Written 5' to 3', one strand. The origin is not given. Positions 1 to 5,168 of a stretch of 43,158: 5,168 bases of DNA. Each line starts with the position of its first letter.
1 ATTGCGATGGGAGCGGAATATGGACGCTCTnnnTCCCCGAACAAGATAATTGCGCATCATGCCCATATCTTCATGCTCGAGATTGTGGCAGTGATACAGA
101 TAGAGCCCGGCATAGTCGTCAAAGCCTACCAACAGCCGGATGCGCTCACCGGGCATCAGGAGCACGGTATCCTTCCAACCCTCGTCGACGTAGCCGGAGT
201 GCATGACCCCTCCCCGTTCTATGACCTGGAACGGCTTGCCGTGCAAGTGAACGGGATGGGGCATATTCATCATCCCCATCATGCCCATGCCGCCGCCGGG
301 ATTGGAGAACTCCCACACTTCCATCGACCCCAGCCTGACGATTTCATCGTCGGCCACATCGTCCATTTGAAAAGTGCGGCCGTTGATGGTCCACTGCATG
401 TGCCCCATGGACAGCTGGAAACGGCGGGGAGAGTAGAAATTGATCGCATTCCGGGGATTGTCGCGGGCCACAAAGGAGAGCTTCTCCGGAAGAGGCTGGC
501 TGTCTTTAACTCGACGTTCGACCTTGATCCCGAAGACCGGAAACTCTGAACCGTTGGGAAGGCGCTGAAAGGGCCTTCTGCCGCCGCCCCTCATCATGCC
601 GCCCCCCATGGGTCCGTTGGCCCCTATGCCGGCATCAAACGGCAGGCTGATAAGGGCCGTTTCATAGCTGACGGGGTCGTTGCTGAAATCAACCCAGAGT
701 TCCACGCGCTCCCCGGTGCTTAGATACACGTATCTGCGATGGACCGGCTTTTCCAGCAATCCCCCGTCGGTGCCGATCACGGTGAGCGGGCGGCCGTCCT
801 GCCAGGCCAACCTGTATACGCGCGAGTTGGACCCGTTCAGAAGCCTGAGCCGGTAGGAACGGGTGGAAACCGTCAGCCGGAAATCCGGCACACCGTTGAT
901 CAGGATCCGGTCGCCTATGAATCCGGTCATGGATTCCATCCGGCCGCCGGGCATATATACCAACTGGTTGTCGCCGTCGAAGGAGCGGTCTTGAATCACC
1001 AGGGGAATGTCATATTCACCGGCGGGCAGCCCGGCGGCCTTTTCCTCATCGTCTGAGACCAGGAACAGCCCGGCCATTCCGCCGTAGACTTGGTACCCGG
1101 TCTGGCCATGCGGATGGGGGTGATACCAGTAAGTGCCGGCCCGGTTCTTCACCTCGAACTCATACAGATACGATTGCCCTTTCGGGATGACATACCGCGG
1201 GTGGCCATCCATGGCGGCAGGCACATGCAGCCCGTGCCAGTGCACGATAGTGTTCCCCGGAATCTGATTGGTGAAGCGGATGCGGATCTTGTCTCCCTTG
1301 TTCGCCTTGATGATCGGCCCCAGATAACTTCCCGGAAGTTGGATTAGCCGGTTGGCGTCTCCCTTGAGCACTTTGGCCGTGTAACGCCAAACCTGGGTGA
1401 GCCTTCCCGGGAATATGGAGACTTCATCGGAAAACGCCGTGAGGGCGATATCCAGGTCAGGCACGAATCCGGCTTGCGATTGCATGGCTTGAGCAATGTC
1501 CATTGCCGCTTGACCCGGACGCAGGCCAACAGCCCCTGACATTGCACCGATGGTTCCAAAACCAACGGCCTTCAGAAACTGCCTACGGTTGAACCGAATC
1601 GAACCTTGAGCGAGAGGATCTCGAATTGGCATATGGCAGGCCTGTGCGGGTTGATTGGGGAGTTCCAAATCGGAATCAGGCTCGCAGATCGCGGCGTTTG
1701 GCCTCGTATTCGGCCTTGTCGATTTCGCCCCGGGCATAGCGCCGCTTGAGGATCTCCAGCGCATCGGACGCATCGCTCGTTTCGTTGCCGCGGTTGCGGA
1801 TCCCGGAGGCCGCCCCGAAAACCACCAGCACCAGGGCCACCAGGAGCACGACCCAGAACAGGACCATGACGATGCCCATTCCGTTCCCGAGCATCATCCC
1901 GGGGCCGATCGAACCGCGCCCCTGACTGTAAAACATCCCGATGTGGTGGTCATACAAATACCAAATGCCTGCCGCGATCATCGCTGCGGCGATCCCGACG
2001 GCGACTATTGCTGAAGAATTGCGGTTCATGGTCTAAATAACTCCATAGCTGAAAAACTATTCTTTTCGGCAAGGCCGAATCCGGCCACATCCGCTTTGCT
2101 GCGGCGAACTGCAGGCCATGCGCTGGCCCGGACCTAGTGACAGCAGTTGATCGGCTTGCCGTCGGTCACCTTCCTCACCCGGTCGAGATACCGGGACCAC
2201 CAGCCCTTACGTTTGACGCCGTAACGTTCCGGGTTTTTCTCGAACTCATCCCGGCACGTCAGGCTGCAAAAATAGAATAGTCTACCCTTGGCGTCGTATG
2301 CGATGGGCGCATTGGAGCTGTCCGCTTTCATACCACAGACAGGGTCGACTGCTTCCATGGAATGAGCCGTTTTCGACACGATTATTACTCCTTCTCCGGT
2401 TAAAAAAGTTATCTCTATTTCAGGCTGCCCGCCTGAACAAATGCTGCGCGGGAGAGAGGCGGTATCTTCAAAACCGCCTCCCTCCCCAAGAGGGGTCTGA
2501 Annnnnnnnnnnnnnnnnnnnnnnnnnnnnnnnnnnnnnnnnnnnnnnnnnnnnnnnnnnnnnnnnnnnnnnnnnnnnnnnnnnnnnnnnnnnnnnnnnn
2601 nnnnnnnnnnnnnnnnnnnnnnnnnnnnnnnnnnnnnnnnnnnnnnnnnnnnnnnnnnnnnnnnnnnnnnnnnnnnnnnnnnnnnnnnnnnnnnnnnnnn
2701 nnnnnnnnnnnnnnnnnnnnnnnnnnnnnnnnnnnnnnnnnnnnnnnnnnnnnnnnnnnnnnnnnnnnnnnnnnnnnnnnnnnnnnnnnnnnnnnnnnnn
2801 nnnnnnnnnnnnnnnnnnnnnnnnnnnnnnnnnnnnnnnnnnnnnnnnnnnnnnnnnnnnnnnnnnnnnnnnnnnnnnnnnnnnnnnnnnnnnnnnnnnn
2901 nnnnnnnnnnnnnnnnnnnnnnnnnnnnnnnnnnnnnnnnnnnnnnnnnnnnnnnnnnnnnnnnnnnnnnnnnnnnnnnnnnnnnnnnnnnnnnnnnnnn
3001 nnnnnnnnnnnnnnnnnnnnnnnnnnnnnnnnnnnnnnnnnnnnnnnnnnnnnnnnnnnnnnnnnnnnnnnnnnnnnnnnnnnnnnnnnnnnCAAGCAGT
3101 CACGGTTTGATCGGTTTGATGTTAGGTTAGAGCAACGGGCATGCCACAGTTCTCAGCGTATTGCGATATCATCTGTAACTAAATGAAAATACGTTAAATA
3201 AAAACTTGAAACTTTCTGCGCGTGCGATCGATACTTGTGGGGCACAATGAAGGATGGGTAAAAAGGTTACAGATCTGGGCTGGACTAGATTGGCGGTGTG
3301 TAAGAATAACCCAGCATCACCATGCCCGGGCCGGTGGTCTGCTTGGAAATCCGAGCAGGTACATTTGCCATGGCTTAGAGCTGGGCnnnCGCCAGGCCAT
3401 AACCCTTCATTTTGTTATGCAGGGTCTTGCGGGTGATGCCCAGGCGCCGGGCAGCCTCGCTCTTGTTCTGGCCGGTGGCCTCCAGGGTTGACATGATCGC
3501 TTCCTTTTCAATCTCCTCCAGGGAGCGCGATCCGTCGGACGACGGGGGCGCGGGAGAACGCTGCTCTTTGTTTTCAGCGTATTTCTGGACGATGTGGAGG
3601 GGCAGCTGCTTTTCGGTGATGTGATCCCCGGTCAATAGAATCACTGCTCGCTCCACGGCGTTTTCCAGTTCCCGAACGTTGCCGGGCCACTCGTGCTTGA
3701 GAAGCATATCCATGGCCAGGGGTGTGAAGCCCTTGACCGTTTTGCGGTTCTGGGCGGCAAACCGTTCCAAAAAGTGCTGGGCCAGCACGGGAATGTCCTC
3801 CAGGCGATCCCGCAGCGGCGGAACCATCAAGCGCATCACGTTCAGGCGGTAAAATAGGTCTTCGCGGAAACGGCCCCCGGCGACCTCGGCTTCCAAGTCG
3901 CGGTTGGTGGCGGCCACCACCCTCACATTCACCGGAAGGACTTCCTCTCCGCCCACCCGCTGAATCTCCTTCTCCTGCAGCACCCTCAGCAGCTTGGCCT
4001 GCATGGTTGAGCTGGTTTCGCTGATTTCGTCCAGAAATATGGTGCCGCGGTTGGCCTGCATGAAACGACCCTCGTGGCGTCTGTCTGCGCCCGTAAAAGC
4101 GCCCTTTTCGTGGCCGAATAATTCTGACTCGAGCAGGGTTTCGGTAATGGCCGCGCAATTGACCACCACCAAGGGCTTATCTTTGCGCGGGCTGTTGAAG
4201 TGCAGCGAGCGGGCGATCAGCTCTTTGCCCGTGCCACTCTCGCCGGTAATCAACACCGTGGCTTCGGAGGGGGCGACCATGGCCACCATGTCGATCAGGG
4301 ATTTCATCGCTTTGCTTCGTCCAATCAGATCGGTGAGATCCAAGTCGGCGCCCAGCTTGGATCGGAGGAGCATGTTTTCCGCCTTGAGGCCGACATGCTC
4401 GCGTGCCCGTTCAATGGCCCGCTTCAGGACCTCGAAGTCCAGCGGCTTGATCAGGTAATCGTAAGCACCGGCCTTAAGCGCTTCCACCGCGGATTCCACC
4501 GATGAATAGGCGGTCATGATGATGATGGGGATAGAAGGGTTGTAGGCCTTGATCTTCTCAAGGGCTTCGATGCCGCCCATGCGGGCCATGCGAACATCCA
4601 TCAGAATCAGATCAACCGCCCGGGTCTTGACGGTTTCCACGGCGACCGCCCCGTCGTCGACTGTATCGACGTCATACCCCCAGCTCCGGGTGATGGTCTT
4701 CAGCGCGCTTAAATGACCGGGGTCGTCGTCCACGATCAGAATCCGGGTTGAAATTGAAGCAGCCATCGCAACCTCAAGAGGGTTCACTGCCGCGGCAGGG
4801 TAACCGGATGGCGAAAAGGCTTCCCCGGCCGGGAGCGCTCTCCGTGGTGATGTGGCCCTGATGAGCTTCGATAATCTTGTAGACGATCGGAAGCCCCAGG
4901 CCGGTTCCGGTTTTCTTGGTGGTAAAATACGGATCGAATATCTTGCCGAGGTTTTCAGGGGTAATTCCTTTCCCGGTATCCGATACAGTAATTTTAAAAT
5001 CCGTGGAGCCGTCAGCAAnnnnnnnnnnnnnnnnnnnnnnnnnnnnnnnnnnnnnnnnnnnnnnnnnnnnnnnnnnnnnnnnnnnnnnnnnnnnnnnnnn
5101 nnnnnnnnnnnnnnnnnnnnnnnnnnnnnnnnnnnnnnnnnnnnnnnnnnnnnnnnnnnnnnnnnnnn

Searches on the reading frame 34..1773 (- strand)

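Call 35: search_protein_families(library=pfam, proteins=[window:34-1773:-], max_evalue=0.00001)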
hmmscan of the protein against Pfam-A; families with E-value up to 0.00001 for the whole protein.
window:34-1773:- (580 aa): 3 families
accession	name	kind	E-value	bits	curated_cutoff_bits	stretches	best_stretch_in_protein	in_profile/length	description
PF07732.21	Cu-oxidase_3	-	3.8e-31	108.1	21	1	132-243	6-118/119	Multicopper oxidase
PF07731.20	Cu-oxidase_2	-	9.4e-26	90.6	20.4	1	446-579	4-134/137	Multicopper oxidase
PF00394.28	Cu-oxidase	-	3.4e-08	34.2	21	0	284-370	33-129/157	Multicopper oxidase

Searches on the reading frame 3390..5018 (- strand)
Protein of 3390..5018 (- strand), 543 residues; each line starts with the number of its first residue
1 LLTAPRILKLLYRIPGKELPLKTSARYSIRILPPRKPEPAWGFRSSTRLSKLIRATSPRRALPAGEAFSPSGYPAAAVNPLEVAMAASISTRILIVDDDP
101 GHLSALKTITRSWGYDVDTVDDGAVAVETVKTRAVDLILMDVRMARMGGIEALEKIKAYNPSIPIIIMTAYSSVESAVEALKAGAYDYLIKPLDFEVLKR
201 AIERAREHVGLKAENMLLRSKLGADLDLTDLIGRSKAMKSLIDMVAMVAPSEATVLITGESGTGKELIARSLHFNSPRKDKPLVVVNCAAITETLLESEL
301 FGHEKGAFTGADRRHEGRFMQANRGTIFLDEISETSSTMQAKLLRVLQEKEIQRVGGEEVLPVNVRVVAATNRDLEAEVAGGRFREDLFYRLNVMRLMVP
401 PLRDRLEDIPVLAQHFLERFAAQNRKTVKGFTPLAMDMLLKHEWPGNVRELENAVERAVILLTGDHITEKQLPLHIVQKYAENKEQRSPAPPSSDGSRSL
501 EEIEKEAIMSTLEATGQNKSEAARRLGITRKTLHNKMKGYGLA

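Call 35: search_protein_families(library=pfam, proteins=[window:3390-5018:-], max_evalue=0.00001)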
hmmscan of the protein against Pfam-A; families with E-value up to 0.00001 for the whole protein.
window:3390-5018:- (543 aa): 8 families
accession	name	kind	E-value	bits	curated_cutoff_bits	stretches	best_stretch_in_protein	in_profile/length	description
PF00158.32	Sigma54_activat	-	6.8e-72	241.1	20.2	1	231-397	1-167/168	Sigma-54 interaction domain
PF00072.30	Response_reg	-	1.6e-32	112.4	30.2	1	93-202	1-110/111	Response regulator receiver domain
PF25601.1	AAA_lid_14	-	4.8e-29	100.5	27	1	403-487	1-85/87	AAA+ ATPase lid domain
PF14532.12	Sigma54_activ_2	-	2.3e-21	76.9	25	1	232-402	1-138/138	Sigma-54 interaction domain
PF02954.25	HTH_8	-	3.4e-15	55.9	22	1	499-540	1-42/42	Bacterial regulatory protein, Fis family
PF07728.20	AAA_5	-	4.1e-10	40.2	22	1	255-373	2-123/139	AAA domain (dynein-related subfamily)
PF01078.27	Mg_chelatase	-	3.4e-07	30.3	20.3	1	227-373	1-158/207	Magnesium chelatase, subunit ChlI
PF07724.20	AAA_2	-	5.4e-07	30.2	27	1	252-382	3-134/166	AAA domain (Cdc48 subfamily)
